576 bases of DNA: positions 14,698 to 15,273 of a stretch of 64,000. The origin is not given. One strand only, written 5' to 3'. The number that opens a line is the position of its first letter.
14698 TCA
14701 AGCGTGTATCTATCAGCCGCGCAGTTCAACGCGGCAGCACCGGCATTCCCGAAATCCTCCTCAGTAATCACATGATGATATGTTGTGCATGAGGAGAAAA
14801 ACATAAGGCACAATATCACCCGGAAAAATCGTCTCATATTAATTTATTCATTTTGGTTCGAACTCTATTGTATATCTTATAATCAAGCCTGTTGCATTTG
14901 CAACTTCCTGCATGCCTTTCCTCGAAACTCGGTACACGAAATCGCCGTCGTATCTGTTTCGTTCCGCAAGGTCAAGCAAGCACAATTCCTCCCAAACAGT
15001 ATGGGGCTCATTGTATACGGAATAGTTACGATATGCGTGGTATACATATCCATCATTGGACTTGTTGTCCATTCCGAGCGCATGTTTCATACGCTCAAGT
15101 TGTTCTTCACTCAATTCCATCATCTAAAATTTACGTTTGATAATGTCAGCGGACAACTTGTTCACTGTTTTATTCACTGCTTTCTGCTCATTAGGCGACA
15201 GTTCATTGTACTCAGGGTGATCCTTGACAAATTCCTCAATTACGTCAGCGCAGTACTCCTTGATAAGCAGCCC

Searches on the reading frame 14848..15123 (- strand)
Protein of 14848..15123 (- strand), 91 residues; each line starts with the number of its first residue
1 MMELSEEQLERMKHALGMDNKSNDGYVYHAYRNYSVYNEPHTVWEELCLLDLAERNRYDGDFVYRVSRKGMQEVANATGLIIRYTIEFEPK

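Call 3: search_protein_families(library=pfam, proteins=[window:14848-15123:-], max_evalue=0.1)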
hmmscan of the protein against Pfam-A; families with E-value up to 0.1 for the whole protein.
window:14848-15123:- (91 aa): 0 families

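Call 12: search_protein_families(library=phrogs, proteins=[window:14848-15123:-], max_evalue=0.01)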
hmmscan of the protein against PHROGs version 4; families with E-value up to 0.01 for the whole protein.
window:14848-15123:- (91 aa): 2 families
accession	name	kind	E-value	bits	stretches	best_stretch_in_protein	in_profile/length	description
phrog_13561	-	unknown function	9.9e-10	39.3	1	2-85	5-90/92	-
phrog_32432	-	unknown function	0.0087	17.1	1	3-72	69-135/150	-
